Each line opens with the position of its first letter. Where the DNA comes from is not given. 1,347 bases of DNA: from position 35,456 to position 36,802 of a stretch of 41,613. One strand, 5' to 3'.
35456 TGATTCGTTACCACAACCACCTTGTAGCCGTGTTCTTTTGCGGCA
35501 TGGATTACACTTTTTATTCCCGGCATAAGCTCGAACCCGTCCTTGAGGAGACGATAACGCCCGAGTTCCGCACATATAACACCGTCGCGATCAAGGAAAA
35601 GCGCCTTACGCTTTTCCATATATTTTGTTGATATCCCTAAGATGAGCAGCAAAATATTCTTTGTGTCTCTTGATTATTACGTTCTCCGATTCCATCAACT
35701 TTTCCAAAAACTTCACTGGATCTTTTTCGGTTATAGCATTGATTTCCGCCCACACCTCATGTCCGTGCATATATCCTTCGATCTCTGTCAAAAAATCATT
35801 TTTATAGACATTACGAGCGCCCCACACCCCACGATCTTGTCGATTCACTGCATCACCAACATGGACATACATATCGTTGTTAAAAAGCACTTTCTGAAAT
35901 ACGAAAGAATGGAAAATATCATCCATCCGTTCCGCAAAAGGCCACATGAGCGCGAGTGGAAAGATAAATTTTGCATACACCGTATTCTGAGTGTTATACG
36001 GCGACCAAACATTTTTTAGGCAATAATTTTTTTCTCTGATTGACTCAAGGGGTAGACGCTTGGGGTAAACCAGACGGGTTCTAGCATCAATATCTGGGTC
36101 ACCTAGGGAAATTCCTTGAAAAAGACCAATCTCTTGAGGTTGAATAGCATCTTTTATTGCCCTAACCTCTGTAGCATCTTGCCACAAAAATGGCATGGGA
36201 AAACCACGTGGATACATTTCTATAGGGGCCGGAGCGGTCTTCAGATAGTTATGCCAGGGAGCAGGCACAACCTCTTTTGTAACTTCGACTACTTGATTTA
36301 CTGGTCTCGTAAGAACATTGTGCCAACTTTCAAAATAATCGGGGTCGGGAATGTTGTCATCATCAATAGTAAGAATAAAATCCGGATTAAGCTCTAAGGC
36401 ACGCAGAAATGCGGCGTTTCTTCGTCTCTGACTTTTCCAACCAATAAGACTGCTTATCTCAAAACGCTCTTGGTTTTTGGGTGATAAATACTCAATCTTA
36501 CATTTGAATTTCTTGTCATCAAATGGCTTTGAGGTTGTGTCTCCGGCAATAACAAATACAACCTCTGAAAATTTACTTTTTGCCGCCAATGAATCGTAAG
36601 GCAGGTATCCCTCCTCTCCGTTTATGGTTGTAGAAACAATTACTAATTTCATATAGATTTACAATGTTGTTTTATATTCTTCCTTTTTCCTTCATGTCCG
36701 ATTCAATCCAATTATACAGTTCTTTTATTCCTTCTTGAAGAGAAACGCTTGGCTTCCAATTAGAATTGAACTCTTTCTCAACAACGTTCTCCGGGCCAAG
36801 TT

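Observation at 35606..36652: Plant-type RGP/GT75-like protein embedded among nucleotide-sugar tailoring genes: candidate pyranose-furanose mutase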

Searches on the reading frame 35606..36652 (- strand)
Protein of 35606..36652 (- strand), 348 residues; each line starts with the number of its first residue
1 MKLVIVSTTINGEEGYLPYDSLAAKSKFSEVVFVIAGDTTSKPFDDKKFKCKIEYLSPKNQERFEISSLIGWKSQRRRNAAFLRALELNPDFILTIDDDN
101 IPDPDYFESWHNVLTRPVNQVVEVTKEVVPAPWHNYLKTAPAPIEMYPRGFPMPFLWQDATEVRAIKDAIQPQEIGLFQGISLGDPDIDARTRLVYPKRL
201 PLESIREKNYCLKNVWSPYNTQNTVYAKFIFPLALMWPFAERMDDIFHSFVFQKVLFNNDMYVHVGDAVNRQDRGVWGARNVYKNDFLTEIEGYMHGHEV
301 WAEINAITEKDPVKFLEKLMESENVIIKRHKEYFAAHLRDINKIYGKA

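Call 3: search_protein_families(library=pfam, proteins=[window:35606-36652:-], max_evalue=10)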
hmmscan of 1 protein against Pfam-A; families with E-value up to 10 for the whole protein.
window:35606-36652:- (348 aa): 1 family
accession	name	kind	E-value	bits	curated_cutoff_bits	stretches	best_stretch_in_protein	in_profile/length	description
PF13641.12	Glyco_tranf_2_3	-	0.035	14.5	27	1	83-159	82-153/230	Glycosyltransferase like family 2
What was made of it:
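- On GT75 / RGP (Pfam PF03214; CAZy GT75): There is no RGP hit even at E<=10; the only hit is Glyco_tranf_2_3 at E=0.035 (call 3).
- On GT2-type inverting glycosyltransferases: Glyco_tranf_2_3 gives 14.5 bits against a cut-off of 27 (call 3).
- The query does not reach the Pfam RGP model (call 3). A weak Glyco_tranf_2_3 hit (E=0.035; call 3).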

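Call 4: search_protein_families(library=ncbifam, proteins=[window:35606-36652:-], max_evalue=10)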
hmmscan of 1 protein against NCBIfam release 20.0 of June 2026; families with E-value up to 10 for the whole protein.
window:35606-36652:- (348 aa): 1 family
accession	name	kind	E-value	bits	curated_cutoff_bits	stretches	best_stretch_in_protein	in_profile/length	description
NF033851.1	trim_DfrA35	exception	0.04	13.5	360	1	5-61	95-151/170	trimethoprim-resistant dihydrofolate reductase DfrA35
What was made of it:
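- Tried and rejected: The only hits were sub-threshold: Glyco_tranf_2_3 (E=0.035) and a spurious DfrA35 (E=0.04) (calls 3, 4).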

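Call 5: search_solved_structures(query=window:35606-36652:-, max_evalue=10, show_alignments=3)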
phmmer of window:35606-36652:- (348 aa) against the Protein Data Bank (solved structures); distinct sequences matched with E-value up to 10: 8.
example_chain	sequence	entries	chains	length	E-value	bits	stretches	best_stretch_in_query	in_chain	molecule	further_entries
7yua_A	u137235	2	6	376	9.6e-18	67.9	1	62-274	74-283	Transglycosylse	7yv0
7xpr_A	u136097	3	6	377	9.7e-18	67.9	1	62-274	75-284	Transglycosylse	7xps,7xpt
8hl8_A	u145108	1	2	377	1.3e-17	67.5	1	62-276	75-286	Transglycosylse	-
7xpu_A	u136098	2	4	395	1.5e-17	67.3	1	62-274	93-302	Transglycosylse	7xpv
7b0r_A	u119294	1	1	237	0.52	12.9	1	228-264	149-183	Hypothetical Membrane Spanning Protein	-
7b0q_A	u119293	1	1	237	0.52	12.9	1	228-264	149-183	Hypothetical Membrane Spanning Protein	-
7b0o_A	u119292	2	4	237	0.52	12.9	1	228-264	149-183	Hypothetical Membrane Spanning Protein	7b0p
9evs_1V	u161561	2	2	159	1.4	11.5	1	126-164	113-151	uL24m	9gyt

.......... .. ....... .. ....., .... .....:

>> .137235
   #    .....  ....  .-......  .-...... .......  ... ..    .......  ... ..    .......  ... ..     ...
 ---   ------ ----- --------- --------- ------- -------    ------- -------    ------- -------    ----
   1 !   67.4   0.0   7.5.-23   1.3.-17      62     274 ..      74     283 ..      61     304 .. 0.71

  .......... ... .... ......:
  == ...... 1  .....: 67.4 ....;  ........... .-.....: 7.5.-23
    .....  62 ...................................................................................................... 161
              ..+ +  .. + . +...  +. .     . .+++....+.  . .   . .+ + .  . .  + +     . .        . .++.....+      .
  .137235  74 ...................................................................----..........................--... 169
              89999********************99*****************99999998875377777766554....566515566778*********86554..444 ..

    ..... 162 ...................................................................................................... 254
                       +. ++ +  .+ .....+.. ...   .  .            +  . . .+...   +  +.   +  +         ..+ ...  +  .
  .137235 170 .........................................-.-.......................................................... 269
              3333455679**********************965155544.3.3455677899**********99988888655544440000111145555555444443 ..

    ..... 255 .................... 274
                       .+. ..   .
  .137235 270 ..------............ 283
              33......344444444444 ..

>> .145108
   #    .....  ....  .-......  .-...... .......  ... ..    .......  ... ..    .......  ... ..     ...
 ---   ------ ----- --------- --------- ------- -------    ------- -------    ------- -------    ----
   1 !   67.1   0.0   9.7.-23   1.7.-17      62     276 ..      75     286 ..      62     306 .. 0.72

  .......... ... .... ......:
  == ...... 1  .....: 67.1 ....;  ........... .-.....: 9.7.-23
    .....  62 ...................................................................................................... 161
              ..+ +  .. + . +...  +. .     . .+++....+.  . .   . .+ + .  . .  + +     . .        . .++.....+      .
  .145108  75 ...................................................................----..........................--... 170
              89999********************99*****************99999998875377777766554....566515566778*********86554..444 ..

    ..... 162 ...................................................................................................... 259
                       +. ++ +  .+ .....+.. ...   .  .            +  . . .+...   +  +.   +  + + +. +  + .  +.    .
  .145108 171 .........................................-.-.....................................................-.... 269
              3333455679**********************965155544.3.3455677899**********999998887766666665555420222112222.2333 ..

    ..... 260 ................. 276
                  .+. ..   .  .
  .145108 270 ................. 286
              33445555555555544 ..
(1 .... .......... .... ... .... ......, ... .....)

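Call 17: find_homologous_proteins(query=window:35606-36652:-, max_evalue=0.001)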
Query window:35606-36652:- (348 aa): 196 proteins with E <= 0.001 among 1465 candidates; the best 120 are listed.
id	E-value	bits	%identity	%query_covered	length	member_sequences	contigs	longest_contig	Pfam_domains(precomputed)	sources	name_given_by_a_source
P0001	6.4e-239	810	100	100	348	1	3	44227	-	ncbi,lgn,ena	ncbi:MAG: hypothetical protein AAB617_01560 [Patescibacteria group bacterium]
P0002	1.3e-185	635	78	99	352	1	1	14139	-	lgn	-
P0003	1.0e-180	619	74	100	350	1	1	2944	-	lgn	-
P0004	1.2e-180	619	75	99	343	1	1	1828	-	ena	-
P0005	5.9e-180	616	75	99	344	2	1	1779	-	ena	-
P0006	1.1e-179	615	74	100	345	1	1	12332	-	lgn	-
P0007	6.5e-179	613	74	100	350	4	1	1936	-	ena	-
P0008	2.6e-177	608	74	100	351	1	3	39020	-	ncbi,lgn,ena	-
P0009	5.4e-177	607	73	100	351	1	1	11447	-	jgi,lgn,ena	-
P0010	8.5e-177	606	72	100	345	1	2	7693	-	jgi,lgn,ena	-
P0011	2.2e-176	605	74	99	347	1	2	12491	-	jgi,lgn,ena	-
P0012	5.1e-175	600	73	99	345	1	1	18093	-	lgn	-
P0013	1.6e-172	592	71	99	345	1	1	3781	-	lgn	-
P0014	2.3e-171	588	71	99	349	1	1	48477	-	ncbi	-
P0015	1.8e-170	585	71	99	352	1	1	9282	-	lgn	-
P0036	3.3e-130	453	58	99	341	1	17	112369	-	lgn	-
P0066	1.9e-122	427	56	100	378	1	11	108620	-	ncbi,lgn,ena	ncbi:MAG: hypothetical protein AAB350_02225 [Patescibacteria group bacterium]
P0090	6.2e-119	416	54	99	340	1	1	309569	-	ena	-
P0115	3.5e-113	397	51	99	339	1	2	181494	-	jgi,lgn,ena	-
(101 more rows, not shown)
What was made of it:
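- Checked: The gene is real: the database holds an identical protein plus 195 homologs (call 17).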

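Call 22: search_solved_structures(query=A2, max_evalue=1, show_alignments=1)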
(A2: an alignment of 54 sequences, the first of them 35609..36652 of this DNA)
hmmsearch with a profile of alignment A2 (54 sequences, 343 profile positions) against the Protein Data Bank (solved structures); distinct sequences matched with E-value up to 1: 6.
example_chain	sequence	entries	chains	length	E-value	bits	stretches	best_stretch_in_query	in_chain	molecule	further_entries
7yua_A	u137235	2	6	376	1.8e-26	96.3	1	61-291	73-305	Transglycosylse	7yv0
7xpr_A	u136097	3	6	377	1.8e-26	96.3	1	61-291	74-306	Transglycosylse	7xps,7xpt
7xpu_A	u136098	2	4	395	2.7e-26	95.7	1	61-291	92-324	Transglycosylse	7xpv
8hl8_A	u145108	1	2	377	4.4e-26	95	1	61-291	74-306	Transglycosylse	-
8xe7_A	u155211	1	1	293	0.1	14.9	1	18-76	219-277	NAD-dependent protein deacetylase sirtuin-2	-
2os3_A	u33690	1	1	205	0.18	14.1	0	161-195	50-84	Peptide deformylase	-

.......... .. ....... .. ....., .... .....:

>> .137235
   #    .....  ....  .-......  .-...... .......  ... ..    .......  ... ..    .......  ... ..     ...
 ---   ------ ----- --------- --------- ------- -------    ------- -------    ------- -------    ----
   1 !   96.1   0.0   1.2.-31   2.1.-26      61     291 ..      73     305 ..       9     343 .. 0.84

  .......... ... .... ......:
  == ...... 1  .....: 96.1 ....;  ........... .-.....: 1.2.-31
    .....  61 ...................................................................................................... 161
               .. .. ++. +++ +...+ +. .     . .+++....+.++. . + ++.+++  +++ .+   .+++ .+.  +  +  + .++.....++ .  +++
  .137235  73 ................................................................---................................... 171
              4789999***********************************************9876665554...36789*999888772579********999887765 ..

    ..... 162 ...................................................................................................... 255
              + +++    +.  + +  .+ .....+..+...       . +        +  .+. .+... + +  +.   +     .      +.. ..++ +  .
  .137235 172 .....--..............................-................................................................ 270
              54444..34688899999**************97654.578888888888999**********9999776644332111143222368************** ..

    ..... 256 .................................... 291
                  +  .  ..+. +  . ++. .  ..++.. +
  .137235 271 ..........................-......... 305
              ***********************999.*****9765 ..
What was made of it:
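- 35606..36652 (-): GT75/MtdL-like candidate GDP-sugar pyranose/furanose mutase, 348 aa. MtdL phmmer E=1e-17 (call 5); profile E=1.8e-26 (call 22).
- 36356..36364 (-): DDD (DxD) motif, residues 97-99. Equivalent to MtdL D109-D111, which bind Mn2+, ribose and sugar. Aligned to MtdL DDD (calls 5, 22).
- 36206..36208 (-): Arg149, equivalent to MtdL Arg159, the proposed nucleophile and autoglycosylated Arg. Aligned to MtdL R159 (calls 5, 22).
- On GT75 / RGP (Pfam PF03214; CAZy GT75): MtdL E=1e-17 (call 5) and profile E=1.8e-26 (call 22). Gln272 at this position (call 22).
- On MtdL/Hyg20 subgroup (GDP-L-Gal / GDP-L-Fuc mutases): Ser74 aligns to Ser86 (calls 5, 22).
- Checked: R149 aligns to MtdL R159 (calls 5, 22). 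The family profile does not reach rice UAM2 in the PDB by sequence at E<=1 (call 22).
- MtdL is the only significant PDB sequence relative (E=1e-17, call 5; profile E=1.8e-26, call 22).
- Tried and rejected: It did not reach rice UAM2 at E<=1 (call 22).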

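Call 30: find_encoding_contigs(protein=P0001, flank=10000, max_places=3)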
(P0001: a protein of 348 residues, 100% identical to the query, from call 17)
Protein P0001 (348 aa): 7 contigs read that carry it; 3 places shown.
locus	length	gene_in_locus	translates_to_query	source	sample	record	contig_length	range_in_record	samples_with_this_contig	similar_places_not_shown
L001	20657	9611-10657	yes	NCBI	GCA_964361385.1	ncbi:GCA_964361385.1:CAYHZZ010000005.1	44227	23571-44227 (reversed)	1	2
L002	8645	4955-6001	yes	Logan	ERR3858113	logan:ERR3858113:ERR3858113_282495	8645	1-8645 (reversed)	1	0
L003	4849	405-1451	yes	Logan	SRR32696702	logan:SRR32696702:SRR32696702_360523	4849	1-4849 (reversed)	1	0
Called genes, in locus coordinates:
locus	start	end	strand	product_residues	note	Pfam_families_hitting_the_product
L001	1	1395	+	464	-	?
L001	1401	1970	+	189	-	-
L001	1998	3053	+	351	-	PF00534:Glycos_transf_1, PF20706:GT4-conflict (weak), PF13692:Glyco_trans_1_4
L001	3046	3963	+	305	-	PF03141:Methyltransf_29 (weak), PF01209:Ubie_methyltran (weak), PF13489:Methyltransf_23, PF07021:MetW (weak), PF08241:Methyltransf_11, PF08242:Methyltransf_12, PF13649:Methyltransf_25, PF13847:Methyltransf_31, +2 more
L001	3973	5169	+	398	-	PF00534:Glycos_transf_1, PF13692:Glyco_trans_1_4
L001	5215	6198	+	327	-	PF01370:Epimerase, PF02719:Polysacc_synt_2 (faint), PF04321:RmlD_sub_bind, PF16363:GDP_Man_Dehyd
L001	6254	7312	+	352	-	PF01370:Epimerase, PF04321:RmlD_sub_bind, PF16363:GDP_Man_Dehyd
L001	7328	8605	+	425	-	PF08421:Methyltransf_13, PF13489:Methyltransf_23, PF08484:Methyltransf_14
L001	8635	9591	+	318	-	PF01370:Epimerase, PF05368:NmrA, PF13460:NAD_binding_10, PF16363:GDP_Man_Dehyd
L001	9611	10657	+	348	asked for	-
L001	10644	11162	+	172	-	PF00702:Hydrolase, PF12710:HAD (weak), PF08645:PNK3P, PF13419:HAD_2, PF13242:Hydrolase_like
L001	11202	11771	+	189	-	PF00908:dTDP_sugar_isom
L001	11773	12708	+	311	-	PF01073:3Beta_HSD, PF01370:Epimerase, PF04321:RmlD_sub_bind, PF05368:NmrA (weak), PF16363:GDP_Man_Dehyd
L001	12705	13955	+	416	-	PF03721:UDPG_MGDP_dh_N, PF00984:UDPG_MGDP_dh, PF03720:UDPG_MGDP_dh_C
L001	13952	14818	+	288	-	PF01370:Epimerase, PF02719:Polysacc_synt_2 (faint), PF04321:RmlD_sub_bind, PF01073:3Beta_HSD, PF07993:NAD_binding_4, PF16363:GDP_Man_Dehyd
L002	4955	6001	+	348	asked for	-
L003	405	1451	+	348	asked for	-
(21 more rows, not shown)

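Call 31: find_encoding_contigs(protein=P0036, flank=6000, max_places=2)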
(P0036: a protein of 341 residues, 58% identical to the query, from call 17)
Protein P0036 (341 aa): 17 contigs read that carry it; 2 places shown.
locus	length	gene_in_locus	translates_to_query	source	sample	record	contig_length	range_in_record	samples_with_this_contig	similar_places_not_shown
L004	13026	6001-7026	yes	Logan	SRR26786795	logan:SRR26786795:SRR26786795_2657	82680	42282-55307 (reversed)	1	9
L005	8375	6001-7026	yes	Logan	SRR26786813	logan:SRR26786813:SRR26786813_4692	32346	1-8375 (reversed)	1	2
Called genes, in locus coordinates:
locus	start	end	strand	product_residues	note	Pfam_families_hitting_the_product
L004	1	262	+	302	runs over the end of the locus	PF01636:APH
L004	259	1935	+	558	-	PF00483:NTP_transferase, PF01128:IspD (weak), PF12804:NTP_transf_3, PF13847:Methyltransf_31 (faint), PF13649:Methyltransf_25 (faint), PF13489:Methyltransf_23, PF07021:MetW (faint), PF08241:Methyltransf_11, +1 more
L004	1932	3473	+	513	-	PF05159:Capsule_synth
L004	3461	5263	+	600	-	PF00664:ABC_membrane, PF00005:ABC_tran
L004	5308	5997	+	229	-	PF05891:Methyltransf_PK (weak)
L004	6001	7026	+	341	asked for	-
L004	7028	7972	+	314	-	PF01073:3Beta_HSD (weak), PF01370:Epimerase, PF02719:Polysacc_synt_2 (faint), PF04321:RmlD_sub_bind (weak), PF16363:GDP_Man_Dehyd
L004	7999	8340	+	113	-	-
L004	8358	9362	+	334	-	PF01370:Epimerase, PF02719:Polysacc_synt_2 (weak), PF04321:RmlD_sub_bind, PF16363:GDP_Man_Dehyd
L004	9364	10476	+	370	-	PF13524:Glyco_trans_1_2 (weak)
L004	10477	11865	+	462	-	PF04464:Glyphos_transf (faint)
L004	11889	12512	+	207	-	PF05711:TylF, PF13578:Methyltransf_24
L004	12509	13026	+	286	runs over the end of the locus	PF13489:Methyltransf_23, PF07021:MetW (weak), PF13847:Methyltransf_31 (weak), PF08241:Methyltransf_11, PF08242:Methyltransf_12, PF13649:Methyltransf_25 (weak)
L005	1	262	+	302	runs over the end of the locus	PF01636:APH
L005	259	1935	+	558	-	PF00483:NTP_transferase, PF01128:IspD (weak), PF12804:NTP_transf_3, PF13847:Methyltransf_31 (faint), PF13649:Methyltransf_25 (faint), PF13489:Methyltransf_23, PF07021:MetW (faint), PF08241:Methyltransf_11, +1 more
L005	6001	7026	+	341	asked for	-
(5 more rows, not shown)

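Call 32: find_encoding_contigs(protein=P0066, flank=6000, max_places=2)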
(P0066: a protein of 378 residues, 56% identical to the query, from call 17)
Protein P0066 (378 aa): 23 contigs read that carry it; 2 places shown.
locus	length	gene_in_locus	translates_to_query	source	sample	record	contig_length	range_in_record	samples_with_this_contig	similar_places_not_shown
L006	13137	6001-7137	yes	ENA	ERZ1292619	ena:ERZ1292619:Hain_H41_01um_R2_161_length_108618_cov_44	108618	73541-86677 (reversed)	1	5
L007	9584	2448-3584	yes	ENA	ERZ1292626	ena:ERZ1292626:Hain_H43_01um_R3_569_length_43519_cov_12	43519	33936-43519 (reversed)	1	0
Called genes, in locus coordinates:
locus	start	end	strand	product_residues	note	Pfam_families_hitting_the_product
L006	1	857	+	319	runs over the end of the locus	PF01073:3Beta_HSD, PF01370:Epimerase, PF05368:NmrA (faint), PF16363:GDP_Man_Dehyd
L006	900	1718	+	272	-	PF01061:ABC2_membrane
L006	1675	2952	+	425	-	PF00005:ABC_tran, PF14524:Wzt_C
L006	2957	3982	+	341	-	PF08240:ADH_N, PF16912:Glu_dehyd_C, PF00107:ADH_zinc_N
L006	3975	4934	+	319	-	PF00676:E1_dh, PF02775:TPP_enzyme_C (weak), PF13292:DXP_synthase_N (weak)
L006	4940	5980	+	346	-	PF02779:Transket_pyr, PF02780:Transketolase_C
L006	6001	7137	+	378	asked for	-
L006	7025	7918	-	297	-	PF01370:Epimerase, PF04321:RmlD_sub_bind, PF01073:3Beta_HSD, PF16363:GDP_Man_Dehyd, PF02719:Polysacc_synt_2 (weak), PF07993:NAD_binding_4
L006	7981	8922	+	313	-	PF13524:Glyco_trans_1_2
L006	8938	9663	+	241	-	PF05050:Methyltransf_21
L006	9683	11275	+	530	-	PF05050:Methyltransf_21, PF01531:Glyco_transf_11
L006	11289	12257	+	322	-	PF01073:3Beta_HSD, PF01370:Epimerase, PF16363:GDP_Man_Dehyd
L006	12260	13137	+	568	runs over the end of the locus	PF05050:Methyltransf_21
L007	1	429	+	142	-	?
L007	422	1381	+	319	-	PF00676:E1_dh, PF02775:TPP_enzyme_C (weak), PF13292:DXP_synthase_N (weak)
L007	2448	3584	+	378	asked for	-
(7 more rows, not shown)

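Call 33: find_encoding_contigs(protein=P0090, flank=6000, max_places=2)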
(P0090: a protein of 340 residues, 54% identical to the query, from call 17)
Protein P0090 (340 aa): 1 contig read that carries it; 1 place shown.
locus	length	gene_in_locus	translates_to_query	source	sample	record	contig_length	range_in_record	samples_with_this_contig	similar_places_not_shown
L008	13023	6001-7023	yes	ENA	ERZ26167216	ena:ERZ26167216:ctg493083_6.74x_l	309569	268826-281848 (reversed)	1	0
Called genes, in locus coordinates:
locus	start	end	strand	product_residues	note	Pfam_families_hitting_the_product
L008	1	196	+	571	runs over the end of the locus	PF01609:DDE_Tnp_1 (weak)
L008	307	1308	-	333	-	PF01738:DLH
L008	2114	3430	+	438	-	PF07670:Gate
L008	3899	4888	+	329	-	PF00389:2-Hacid_dh, PF02826:2-Hacid_dh_C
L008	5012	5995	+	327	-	PF01073:3Beta_HSD (weak), PF01370:Epimerase, PF13460:NAD_binding_10 (faint), PF16363:GDP_Man_Dehyd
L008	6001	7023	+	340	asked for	-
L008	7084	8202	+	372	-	-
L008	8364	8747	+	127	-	PF09940:DUF2172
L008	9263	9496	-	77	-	-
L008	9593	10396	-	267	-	-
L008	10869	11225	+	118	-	-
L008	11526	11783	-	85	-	-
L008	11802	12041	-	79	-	-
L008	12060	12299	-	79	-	-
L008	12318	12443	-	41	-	-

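Call 34: find_encoding_contigs(protein=P0115, flank=6000, max_places=2)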
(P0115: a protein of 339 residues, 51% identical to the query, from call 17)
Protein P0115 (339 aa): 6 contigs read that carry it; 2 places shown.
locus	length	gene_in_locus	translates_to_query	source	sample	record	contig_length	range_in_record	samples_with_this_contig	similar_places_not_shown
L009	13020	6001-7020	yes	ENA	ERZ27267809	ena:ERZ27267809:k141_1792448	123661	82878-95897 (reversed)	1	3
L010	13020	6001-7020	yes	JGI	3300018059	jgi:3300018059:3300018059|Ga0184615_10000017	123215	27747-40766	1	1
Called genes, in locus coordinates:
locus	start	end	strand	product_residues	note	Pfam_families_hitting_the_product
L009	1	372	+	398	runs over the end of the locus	-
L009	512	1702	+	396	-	PF02350:Epimerase_2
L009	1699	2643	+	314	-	PF02826:2-Hacid_dh_C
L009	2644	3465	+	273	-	PF03102:NeuB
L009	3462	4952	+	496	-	PF05159:Capsule_synth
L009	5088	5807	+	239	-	PF02348:CTP_transf_3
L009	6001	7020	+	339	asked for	-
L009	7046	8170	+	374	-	PF13524:Glyco_trans_1_2 (weak)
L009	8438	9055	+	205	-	PF13578:Methyltransf_24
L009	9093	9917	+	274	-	PF08003:Methyltransf_9, PF13489:Methyltransf_23, PF01728:FtsJ (weak), PF06325:PrmA (weak), PF13847:Methyltransf_31, PF08241:Methyltransf_11, PF08242:Methyltransf_12, PF13649:Methyltransf_25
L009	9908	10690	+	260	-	-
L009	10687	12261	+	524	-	PF01554:MatE (faint), PF01943:Polysacc_synt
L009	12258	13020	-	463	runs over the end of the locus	PF03062:MBOAT, PF13813:MBOAT_2 (weak)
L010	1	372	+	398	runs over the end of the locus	-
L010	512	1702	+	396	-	PF02350:Epimerase_2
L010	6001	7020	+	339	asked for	-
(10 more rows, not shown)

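Call 35: predict_structure(alignment_id=A2)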
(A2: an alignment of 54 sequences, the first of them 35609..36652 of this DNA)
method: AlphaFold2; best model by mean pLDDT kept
length: 348 residues; sequences in the alignment: 54
mean_pLDDT: 93.2   pTM: 0.92
mean pLDDT of the five models: 93.2, 92.5, 92.0, 91.7, 90.6
residues with pLDDT >= 90: 278; 70-90: 62; 50-70: 7; < 50: 1
segments of 3 or more residues with pLDDT < 50: none
pLDDT, mean of each block of 10 residues (from residue 1): 93 93 98 94 90 96 94 89 98 95 97 98 96 95 89 93 98 98 89 80 93 96 95 92 93 98 96 70 88 94 98 98 96 97 83
secondary structure, 60 per line:
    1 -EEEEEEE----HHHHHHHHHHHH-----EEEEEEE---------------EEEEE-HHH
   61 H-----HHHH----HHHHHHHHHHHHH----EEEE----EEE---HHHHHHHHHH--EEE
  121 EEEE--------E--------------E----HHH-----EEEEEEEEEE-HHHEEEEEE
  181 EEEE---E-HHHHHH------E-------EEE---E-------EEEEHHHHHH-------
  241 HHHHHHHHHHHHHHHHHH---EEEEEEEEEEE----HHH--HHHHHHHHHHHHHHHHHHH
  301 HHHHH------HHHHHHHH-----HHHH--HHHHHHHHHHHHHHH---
elements in order: E2-8 H13-24 E30-36 E52-56 H58-61 H67-70 H75-87 E92-95 E100-102 H106-115 E118-124 E161-170 E175-184 H190-195 E210-212 E224-227 H228-233 H241-258 E262-272 H282-305 H312-319 H325-328 H331-345
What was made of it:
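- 35606..36652 (-): AF2 pLDDT 93.2 (call 35).
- The AF2 model has pLDDT 93.2 and pTM 0.92 (call 35). The protein has no membrane segment in the model (call 35).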
